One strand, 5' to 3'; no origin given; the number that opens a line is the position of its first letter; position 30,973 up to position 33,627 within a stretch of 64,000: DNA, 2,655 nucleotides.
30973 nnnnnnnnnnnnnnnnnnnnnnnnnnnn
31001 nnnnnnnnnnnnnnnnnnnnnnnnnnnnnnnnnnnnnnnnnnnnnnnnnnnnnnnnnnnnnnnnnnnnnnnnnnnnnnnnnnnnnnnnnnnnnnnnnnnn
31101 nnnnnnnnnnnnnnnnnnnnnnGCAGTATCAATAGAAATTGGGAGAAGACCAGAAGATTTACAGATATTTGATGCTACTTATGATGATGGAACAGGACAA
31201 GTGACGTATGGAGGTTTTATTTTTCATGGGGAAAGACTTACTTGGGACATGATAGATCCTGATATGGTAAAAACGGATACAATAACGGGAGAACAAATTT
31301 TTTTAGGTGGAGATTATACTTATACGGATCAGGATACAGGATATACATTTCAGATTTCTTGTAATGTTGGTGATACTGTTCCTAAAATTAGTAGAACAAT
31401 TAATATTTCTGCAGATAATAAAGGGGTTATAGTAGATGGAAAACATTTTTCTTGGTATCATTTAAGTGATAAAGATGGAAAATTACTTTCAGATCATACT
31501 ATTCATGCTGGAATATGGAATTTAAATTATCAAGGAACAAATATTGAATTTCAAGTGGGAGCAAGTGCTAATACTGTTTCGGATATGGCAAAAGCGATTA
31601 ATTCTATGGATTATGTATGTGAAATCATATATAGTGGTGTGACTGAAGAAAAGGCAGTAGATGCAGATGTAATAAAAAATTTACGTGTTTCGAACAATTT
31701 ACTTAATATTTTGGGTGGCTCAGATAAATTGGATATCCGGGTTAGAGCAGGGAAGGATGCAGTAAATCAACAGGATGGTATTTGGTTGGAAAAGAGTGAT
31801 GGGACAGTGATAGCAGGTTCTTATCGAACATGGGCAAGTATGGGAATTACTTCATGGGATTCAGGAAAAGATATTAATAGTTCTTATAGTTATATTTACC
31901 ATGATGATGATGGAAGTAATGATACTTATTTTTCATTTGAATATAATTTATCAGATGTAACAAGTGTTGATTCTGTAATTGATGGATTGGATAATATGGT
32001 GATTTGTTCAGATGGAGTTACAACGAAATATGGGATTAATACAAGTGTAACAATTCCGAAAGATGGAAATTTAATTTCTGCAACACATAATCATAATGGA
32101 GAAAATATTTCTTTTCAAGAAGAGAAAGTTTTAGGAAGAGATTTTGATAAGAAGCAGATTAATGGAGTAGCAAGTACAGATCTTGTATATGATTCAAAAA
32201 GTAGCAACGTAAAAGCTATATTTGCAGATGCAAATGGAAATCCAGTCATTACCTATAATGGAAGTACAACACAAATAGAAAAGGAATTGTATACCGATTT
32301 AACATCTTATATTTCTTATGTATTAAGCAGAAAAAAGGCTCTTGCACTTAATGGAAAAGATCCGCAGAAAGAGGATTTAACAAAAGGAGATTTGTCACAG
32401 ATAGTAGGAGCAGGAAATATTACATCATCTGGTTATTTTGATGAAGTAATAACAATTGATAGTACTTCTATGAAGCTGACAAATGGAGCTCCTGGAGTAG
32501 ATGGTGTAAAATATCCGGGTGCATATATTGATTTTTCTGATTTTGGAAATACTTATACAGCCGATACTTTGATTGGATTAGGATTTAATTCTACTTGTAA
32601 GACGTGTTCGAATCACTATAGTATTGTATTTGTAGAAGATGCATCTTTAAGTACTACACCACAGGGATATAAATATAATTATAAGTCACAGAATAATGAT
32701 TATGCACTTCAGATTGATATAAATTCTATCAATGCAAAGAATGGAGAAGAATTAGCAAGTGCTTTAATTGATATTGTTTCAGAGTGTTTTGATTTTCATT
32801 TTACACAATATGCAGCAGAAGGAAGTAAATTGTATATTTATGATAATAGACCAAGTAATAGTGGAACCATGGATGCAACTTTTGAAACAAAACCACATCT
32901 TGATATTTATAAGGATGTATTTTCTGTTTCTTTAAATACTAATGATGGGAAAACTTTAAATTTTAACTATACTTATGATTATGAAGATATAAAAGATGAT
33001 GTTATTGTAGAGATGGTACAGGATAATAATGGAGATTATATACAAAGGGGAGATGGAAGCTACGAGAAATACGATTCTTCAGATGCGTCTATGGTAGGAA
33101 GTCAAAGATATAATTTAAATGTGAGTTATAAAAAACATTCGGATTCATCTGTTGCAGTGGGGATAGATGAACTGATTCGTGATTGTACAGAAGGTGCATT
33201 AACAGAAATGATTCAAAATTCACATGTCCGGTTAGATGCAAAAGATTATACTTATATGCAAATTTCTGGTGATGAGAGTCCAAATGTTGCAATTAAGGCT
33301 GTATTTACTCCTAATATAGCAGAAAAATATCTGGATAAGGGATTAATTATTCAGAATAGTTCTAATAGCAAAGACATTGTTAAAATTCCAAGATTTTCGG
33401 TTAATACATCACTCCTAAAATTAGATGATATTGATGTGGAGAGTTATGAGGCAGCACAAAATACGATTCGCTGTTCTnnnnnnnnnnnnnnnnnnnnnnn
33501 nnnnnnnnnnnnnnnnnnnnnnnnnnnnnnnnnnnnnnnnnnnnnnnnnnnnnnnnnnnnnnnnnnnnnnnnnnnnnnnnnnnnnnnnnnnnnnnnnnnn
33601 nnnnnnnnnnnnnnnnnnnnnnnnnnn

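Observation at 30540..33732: Giant 1009-aa flagellin with ten cysteines and no obvious sigma-28 promoter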

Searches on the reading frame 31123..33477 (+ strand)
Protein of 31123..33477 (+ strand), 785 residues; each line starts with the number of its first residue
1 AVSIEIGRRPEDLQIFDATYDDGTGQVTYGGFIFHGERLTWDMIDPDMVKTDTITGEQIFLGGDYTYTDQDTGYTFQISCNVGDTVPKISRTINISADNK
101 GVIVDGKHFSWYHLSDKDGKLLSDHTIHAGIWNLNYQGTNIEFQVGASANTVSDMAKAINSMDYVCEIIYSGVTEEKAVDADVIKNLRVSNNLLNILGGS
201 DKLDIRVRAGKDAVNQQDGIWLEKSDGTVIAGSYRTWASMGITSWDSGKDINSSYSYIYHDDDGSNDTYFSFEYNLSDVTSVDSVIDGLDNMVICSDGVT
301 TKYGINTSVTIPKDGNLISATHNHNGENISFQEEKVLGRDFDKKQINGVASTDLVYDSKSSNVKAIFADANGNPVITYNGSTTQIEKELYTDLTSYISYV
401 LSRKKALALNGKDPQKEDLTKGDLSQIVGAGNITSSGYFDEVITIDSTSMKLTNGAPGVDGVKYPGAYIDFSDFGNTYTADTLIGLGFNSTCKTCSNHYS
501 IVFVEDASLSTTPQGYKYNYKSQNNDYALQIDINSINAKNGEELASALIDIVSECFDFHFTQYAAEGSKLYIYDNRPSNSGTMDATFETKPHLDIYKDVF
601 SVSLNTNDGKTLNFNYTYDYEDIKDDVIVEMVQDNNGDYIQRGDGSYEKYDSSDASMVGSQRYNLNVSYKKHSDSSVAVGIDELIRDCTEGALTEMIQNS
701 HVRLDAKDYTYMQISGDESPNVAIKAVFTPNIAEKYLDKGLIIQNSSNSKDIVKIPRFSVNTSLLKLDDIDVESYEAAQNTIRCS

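Call 5: find_homologous_proteins(query=window:31123-33477:+, max_evalue=0.001)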
Query window:31123-33477:+ (785 aa): 75 proteins with E <= 0.001 among 8000 candidates.
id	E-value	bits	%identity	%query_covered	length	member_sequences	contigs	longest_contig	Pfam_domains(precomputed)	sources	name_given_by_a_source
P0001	0.0e+0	1752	100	100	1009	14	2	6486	PF00700.28,PF00669.26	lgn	-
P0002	0.0e+0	1511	85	100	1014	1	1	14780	PF00700.28,PF00669.26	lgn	-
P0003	0.0e+0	1466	83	100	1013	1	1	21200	PF00700.28,PF00669.26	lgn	-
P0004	0.0e+0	1407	80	100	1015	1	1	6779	PF00700.28,PF00669.26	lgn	-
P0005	2.1e-292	990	59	100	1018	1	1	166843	PF00700.28,PF00669.26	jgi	-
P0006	2.0e-233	795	50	99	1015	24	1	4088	PF00700.28,PF00669.26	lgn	-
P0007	5.6e-225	767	48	99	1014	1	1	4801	PF00700.28,PF00669.26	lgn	-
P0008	1.3e-224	766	48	99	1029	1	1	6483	PF00700.28,PF00669.26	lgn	-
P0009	2.3e-222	759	48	99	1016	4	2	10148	PF00700.28,PF00669.26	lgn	-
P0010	1.4e-220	753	47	99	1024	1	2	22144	PF00700.28,PF00669.26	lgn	-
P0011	2.0e-220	752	47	99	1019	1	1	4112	PF00700.28,PF00669.26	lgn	-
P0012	5.3e-219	748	47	99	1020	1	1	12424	PF00700.28,PF00669.26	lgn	-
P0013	2.0e-218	746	48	99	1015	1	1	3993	PF00700.28,PF00669.26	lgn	-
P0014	1.3e-216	740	47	99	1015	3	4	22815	PF00700.28,PF00669.26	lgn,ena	-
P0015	4.3e-216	738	45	99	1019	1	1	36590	PF00700.28,PF00669.26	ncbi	-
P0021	2.9e-212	725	47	99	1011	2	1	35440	PF00700.28,PF00669.26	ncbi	-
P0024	1.1e-209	717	46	99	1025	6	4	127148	PF00700.28,PF00669.26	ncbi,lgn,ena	-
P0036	9.2e-181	621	43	99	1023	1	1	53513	PF00700.28,PF00669.26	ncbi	-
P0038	4.2e-172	592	41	99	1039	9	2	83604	PF00700.28,PF00669.26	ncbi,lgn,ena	-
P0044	2.3e-161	557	40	100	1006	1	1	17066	PF00700.28,PF00669.26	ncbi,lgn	-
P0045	8.1e-160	552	38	99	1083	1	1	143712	PF00700.28,PF00669.26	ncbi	-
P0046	2.5e-159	550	39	100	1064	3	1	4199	PF00700.28,PF00669.26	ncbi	-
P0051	7.9e-153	529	39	100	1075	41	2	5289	PF00700.28,PF00669.26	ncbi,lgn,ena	-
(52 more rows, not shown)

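Call 12: search_solved_structures(query=A2, max_evalue=10)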
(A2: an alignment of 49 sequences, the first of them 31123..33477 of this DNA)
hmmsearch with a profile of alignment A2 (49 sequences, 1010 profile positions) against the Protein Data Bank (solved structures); distinct sequences matched with E-value up to 10: 91 (the best 60 are shown).
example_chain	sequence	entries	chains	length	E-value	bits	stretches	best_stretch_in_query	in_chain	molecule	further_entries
9hpz_A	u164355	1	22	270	3.5e-105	356.2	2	2-144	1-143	Flagellin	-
8jmv_A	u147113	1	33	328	3.2e-88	300.1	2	2-146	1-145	Flagella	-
6t17_A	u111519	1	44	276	1e-86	295.1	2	2-141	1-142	Flagellin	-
9pim_CJ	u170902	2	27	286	7.5e-83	282.3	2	2-136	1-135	Flagellin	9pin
10ll_A4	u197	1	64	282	7.9e-83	282.2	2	2-137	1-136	Flagellin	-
9au6_A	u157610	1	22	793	3e-82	280.3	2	2-143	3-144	Flagellin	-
10lm_A3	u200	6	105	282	6e-82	279.3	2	2-137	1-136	Flagellin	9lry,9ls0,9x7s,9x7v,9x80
9pil_Fd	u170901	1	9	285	7.7e-81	275.6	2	2-148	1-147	Flagellin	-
10pp_A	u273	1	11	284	2.6e-80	273.9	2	2-148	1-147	Flagellin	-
9lrz_A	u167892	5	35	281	7.3e-80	272.4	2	2-138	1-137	Flagellin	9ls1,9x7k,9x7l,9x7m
5wjx_A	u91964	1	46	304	3.8e-79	270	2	2-141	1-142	Flagellin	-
5wjy_A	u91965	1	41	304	4.9e-79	269.7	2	2-141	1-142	Flagellin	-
6gow_D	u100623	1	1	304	5.2e-79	269.6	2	2-141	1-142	Flagellin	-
5maw_D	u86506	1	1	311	7.4e-79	269.1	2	4-141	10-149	Flagellin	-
5wjt_A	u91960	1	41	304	1.4e-78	268.2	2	2-141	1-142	Flagellin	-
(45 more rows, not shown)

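Call 20: search_solved_structures(query=A3, max_evalue=10, show_alignments=2)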
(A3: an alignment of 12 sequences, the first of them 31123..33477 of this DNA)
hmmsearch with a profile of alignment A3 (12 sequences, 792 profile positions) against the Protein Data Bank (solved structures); distinct sequences matched with E-value up to 10: 1.
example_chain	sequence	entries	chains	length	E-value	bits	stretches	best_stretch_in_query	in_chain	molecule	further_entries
8gsy_A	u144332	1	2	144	0.1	13.9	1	507-574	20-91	Peptidoglycan bound protein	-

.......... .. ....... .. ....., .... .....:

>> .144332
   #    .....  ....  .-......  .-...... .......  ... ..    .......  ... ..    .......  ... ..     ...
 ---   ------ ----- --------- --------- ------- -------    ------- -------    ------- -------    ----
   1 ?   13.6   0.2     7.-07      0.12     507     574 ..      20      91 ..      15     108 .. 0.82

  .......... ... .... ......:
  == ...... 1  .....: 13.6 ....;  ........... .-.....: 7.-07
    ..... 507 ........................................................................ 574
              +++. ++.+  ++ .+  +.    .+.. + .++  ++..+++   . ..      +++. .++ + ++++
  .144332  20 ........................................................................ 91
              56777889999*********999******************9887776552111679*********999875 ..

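Call 21: predict_structure(alignment_id=A2)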
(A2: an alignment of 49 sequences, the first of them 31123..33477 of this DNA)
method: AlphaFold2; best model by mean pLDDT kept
length: 785 residues; sequences in the alignment: 49
mean_pLDDT: 86.7   pTM: 0.65
mean pLDDT of the five models: 86.7, 86.1, 85.9, 84.8, 84.5
residues with pLDDT >= 90: 387; 70-90: 339; 50-70: 57; < 50: 2
segments of 3 or more residues with pLDDT < 50: none
pLDDT, mean of each block of 10 residues (from residue 1): 64 80 74 86 85 77 85 80 80 82 85 88 85 82 77 81 68 87 88 82 88 83 87 89 89 90 75 92 91 89 94 92 90 92 93 95 95 95 93 90 90 87 86 94 94 90 96 90 90 91 84 92 87 91 95 86 95 94 94 89 94 95 94 92 91 88 94 92 95 95 95 90 81 57 72 64 62 80 73
secondary structure, 60 per line:
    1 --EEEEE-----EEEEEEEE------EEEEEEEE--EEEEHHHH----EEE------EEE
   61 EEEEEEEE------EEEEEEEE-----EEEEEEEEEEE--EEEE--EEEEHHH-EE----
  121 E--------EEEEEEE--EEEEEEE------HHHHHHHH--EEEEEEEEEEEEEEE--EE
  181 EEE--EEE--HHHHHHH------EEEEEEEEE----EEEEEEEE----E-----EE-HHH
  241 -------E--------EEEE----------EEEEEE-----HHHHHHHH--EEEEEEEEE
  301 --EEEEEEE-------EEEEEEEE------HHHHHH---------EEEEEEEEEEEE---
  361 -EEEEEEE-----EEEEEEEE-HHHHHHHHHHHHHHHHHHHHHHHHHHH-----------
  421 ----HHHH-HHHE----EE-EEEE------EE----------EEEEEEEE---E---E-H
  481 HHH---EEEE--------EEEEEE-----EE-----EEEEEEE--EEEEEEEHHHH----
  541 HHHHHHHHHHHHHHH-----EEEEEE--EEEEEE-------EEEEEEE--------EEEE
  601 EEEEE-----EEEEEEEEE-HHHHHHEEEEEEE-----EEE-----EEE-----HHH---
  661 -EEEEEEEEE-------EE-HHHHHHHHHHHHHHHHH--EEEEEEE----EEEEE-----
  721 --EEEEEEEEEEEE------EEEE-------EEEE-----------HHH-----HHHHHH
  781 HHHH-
elements in order (helices of 4 or more, strands of 3 or more residues): E3-7 E13-20 E27-34 E37-40 H41-44 E49-51 E58-68 E75-82 E88-98 E101-104 E107-110 E130-136 E139-145 H152-159 E162-176 E179-183 E186-188 H191-197 E204-212 E217-224 E257-260 E271-276 H282-289 E292-300 E303-309 E317-324 H331-336 E346-357 E362-368 E374-381 H383-409 H425-428 E441-444 E463-470 H480-483 E487-490 E499-504 E517-523 E526-532 H533-536 H541-555 E561-566 E569-574 E582-588 E597-605 E611-619 H621-626 E627-633 E639-641 E647-649 E662-670 H681-697 E700-706 E711-715 E723-734 E741-744 E752-755 H775-784

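Call 23: find_related_loci(query=A3, collection=genome_contigs, flank=8000)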
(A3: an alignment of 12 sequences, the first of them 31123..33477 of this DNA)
Query A3 (785 aa) in genome_contigs; peptide patterns used: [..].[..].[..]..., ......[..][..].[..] (x = any residue, [..] = any of these).
70 stretches matched a pattern; 39 encode a relative of the query (tblastn E <= 1e-3); 37 distinct loci.
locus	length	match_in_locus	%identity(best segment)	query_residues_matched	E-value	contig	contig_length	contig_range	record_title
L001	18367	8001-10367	47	2-783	0e+0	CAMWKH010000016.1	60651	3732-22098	MAG TPA_asm: uncultured Roseburia sp. isolate SRR14411339_bin.7_metawrap_v1.3_MAG genome assembly, contig: NODE.55_lengt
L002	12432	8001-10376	47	2-782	0e+0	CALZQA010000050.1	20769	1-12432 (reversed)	MAG: uncultured bacterium isolate SRR5240751_bin.37_metaWRAP_v1.3_MAG genome assembly, contig: ERZ9450696.914, whole gen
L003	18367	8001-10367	46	2-783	0e+0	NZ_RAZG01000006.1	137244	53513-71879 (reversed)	Roseburia sp. 1XD42-69 Scaffold6_1, whole genome shotgun sequence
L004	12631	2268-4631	45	2-782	0e+0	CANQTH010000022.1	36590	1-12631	MAG: uncultured Lachnospiraceae bacterium isolate Lapin-023__bin84 genome assembly, contig: Lapin-023__NODE_1577_length_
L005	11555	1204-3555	47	2-782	0e+0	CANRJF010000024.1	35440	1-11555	MAG: uncultured Lachnospiraceae bacterium isolate Lapin-024__bin84 genome assembly, contig: Lapin-024__NODE_1523_length_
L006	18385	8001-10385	46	2-782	0e+0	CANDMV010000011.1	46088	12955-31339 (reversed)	MAG TPA_asm: uncultured Eubacterium sp. isolate ERR6760086_bin.13_metawrap_v1.3_MAG genome assembly, contig: ERZ12802843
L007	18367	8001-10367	46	2-782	0e+0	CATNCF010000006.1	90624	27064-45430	MAG TPA_asm: uncultured Lachnospiraceae bacterium isolate MGG19816_1680015490 genome assembly, contig: ERR899284_230, wh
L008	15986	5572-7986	41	10-785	0e+0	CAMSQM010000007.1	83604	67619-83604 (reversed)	MAG TPA_asm: uncultured Roseburia sp. isolate ERR9465723_bin.28_metawrap_v1.3_MAG genome assembly, contig: NODE.233_leng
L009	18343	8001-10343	41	12-785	2e-177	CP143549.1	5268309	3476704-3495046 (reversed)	Lachnospiraceae bacterium JLR.KK009 strain JLR.KK002 chromosome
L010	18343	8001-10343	41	12-785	2e-175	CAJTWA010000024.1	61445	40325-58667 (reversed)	MAG TPA_asm: uncultured Lachnospiraceae bacterium isolate MGBC116940 genome assembly, contig: MGBC116940.24, whole genom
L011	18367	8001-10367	40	1-782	1e-175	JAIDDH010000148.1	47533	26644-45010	MAG: Acetatifactor sp. isolate SC0310_comb_2 SC0310_comb_2_contig_148, whole genome shotgun sequence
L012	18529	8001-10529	39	2-785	4e-168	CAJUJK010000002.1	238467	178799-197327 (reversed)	MAG TPA_asm: uncultured Lachnospiraceae bacterium isolate MGBC143115 genome assembly, contig: MGBC143115.2, whole genome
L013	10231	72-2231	40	62-782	2e-155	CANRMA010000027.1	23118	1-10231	MAG: uncultured Lachnospiraceae bacterium isolate Lapin-030__bin93 genome assembly, contig: Lapin-030__NODE_3105_length_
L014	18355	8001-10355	39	2-782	2e-157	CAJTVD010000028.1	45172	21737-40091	MAG TPA_asm: uncultured Lachnospiraceae bacterium isolate MGBC105925 genome assembly, contig: MGBC105925.28, whole genom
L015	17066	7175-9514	40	1-782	2e-172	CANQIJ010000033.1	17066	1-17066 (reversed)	MAG: uncultured Lachnospiraceae bacterium isolate Lapin-028__bin49 genome assembly, contig: Lapin-028__NODE_3729_length_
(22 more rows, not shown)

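Call 24: fold_search(model_id=the predicted structure, library=pdb)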
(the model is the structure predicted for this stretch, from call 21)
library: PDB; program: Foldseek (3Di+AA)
matches with E <= 10: 173; with E <= 0.001: 0
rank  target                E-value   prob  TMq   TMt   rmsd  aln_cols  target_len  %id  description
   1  4h7m_A                3.5e-02  0.15  0.08  0.19  18.6       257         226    8  The X-ray Crystal Structure of the Trichoderma harzianum Endoglucanase 3 from family GH12 (released 2013-04-03)
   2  9ktq                  5.1e-02  0.18  0.08  0.23  22.8       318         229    8  Crystal structure of the pathogen-secreted apoplastic GH12 xyloglucan-specific endoglucanase XEG1 (released 2025-12-10)
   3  3vl8                  7.9e-02  0.15  0.08  0.21  18.5       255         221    5  Crystal structure of XEG (released 2012-04-18)
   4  5gm4_B                8.3e-02  0.13  0.08  0.22  21.5       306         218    9  Crystal structure of FI-CMCase from Aspergillus aculeatus F-50 in complex with cellotetrose (released 2017-05-17)
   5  8beg_B                8.8e-02  0.02  0.08  0.09  37.7       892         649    8  Structure of Ig-like domains from PrgB (released 2022-11-30)
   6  3vlb_B                1.0e-01  0.14  0.08  0.23  19.9       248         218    9  Crystal structure of xeg-edgp (released 2012-04-18)
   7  4npr_A                1.5e-01  0.10  0.08  0.22  22.6       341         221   10  Crystal Structure of the Family 12 Xyloglucanase from Aspergillus niveus (released 2014-12-24)
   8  4h7m_B                1.5e-01  0.09  0.08  0.19  18.7       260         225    9  The X-ray Crystal Structure of the Trichoderma harzianum Endoglucanase 3 from family GH12 (released 2013-04-03)
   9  3vl9_A                1.6e-01  0.12  0.08  0.22  18.6       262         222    7  Crystal structure of xeg-xyloglucan (released 2012-04-18)
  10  4npr_B                1.6e-01  0.09  0.08  0.21  23.9       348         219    8  Crystal Structure of the Family 12 Xyloglucanase from Aspergillus niveus (released 2014-12-24)
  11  1oa3_A                1.7e-01  0.09  0.08  0.20  18.5       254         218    9  Comparison of Family 12 Glycoside Hydrolases and Recruited Substitutions Important for Thermal Stability (released 2003-03-27)
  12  1olq_A                2.2e-01  0.09  0.07  0.19  18.6       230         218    7  The Trichoderma reesei cel12a P201C mutant, structure at 1.7 A resolution (released 2003-11-25)
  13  1oa2_A                2.4e-01  0.09  0.08  0.20  18.5       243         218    6  Comparison of Family 12 Glycoside Hydrolases and Recruited Substitutions Important for Thermal Stability (released 2003-03-27)
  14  6z32_A                2.7e-01  0.01  0.05  0.05  35.0       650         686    8  Human cation-independent mannose 6-phosphate/IGF2 receptor domains 7-11 (released 2020-08-19)
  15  5v38_A                3.0e-01  0.01  0.05  0.07  26.6       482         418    9  Crystal Structure of The Receptor-binding Domain of Botulinum Neurotoxin Type HA (released 2017-03-22)
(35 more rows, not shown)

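Call 37: search_protein_representatives(alignment_id=A3)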
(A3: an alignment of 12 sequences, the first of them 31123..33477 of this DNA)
Query: 12 sequences, 792 profile positions. Proteins with E-value up to 0.001 (for the whole library): 394; up to 1e-10: 239; up to 1e-30: 85. The best 150 are listed.
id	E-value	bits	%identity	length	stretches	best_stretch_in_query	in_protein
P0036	0.0e+00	1109.7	-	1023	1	2-792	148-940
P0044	1.0e-297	1006.0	-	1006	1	2-790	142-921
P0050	6.6e-283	957.1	-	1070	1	2-792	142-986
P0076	5.3e-265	897.9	-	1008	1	3-790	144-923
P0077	3.6e-253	858.7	-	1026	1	3-791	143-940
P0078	6.7e-247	838.0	-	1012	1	5-790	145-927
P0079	1.7e-244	830.1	-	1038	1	3-790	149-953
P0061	2.9e-239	812.8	-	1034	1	2-791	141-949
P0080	2.1e-238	809.9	-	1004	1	3-792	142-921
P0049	1.2e-236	804.1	-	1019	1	2-791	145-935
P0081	2.2e-231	786.7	-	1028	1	2-790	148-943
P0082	1.4e-229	780.7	-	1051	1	4-791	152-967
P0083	1.2e-222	757.8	-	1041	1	3-791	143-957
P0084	5.0e-221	752.4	-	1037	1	3-791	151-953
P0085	2.2e-219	747.0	-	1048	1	4-790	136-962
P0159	6.1e-29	117.2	-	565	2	452-594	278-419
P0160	2.5e-28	115.1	-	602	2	442-596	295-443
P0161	4.7e-28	114.2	-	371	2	452-593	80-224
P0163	8.6e-28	113.4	-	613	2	450-613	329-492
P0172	7.0e-26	107.0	-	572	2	464-619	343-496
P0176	1.0e-24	103.2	-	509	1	410-720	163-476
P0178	3.0e-24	101.7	-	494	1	421-582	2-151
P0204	7.9e-20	87.0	-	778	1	438-594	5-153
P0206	1.8e-19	85.8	-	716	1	421-632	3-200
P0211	6.4e-19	84.0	-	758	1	420-595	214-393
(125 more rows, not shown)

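Call 38: search_protein_families(library=pfam, proteins=[P0159, P0160, P0163, P0172, P0204, P0206, P0211, P0178, P0176, P0161], max_evalue=0.001)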
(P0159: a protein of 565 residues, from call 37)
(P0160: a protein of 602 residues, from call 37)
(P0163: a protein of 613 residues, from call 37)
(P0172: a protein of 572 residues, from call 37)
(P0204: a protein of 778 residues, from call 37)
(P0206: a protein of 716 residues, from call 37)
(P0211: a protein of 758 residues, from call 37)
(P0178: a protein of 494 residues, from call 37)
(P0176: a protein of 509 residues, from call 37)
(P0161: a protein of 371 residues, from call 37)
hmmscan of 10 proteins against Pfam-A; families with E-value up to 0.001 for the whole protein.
P0159 (565 aa): 2 families
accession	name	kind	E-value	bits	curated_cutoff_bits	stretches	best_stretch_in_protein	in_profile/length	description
PF00669.25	Flagellin_N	-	2.6e-38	131.7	26.6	1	3-138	1-136/139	Bacterial flagellin N-terminal helical region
PF00700.27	Flagellin_C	-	1.8e-16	60.7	23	1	479-563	2-86/86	Bacterial flagellin C-terminal helical region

P0160 (602 aa): 2 families
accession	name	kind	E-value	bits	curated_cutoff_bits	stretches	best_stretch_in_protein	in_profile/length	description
PF00669.25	Flagellin_N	-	1.2e-35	123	26.6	1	3-132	1-130/139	Bacterial flagellin N-terminal helical region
PF00700.27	Flagellin_C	-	4.5e-20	72.2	23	1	517-601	2-86/86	Bacterial flagellin C-terminal helical region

P0163 (613 aa): 2 families
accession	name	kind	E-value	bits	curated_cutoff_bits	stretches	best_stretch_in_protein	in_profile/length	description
PF00669.25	Flagellin_N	-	2.6e-38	131.7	26.6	1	3-139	1-137/139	Bacterial flagellin N-terminal helical region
PF00700.27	Flagellin_C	-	7.3e-16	58.7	23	1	527-612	1-86/86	Bacterial flagellin C-terminal helical region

P0172 (572 aa): 1 family
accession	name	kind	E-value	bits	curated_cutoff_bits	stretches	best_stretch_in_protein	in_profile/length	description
PF00669.25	Flagellin_N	-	1.6e-38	132.4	26.6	1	3-139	1-137/139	Bacterial flagellin N-terminal helical region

P0204 (778 aa): 0 families

P0206 (716 aa): 0 families

P0211 (758 aa): 2 families
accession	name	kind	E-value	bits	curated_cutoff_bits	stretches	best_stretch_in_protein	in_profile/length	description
PF00669.25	Flagellin_N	-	4.1e-46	156.9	26.6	1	3-139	1-137/139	Bacterial flagellin N-terminal helical region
PF00700.27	Flagellin_C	-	2.2e-21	76.4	23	1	672-757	1-86/86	Bacterial flagellin C-terminal helical region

P0178 (494 aa): 1 family
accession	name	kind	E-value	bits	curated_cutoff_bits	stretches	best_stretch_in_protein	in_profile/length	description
PF07523.18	Big_3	-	0.00013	22.6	21.2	1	176-232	7-63/68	Bacterial Ig-like domain (group 3)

P0176 (509 aa): 2 families
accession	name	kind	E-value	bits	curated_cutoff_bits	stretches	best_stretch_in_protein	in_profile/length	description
PF00669.25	Flagellin_N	-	1.9e-39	135.4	26.6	1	3-140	1-138/139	Bacterial flagellin N-terminal helical region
PF00700.27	Flagellin_C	-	1.1e-21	77.4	23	1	425-507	4-86/86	Bacterial flagellin C-terminal helical region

P0161 (371 aa): 1 family
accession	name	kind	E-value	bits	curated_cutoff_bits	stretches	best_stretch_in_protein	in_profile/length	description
PF00700.27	Flagellin_C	-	8.7e-20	71.3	23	1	282-367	1-86/86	Bacterial flagellin C-terminal helical region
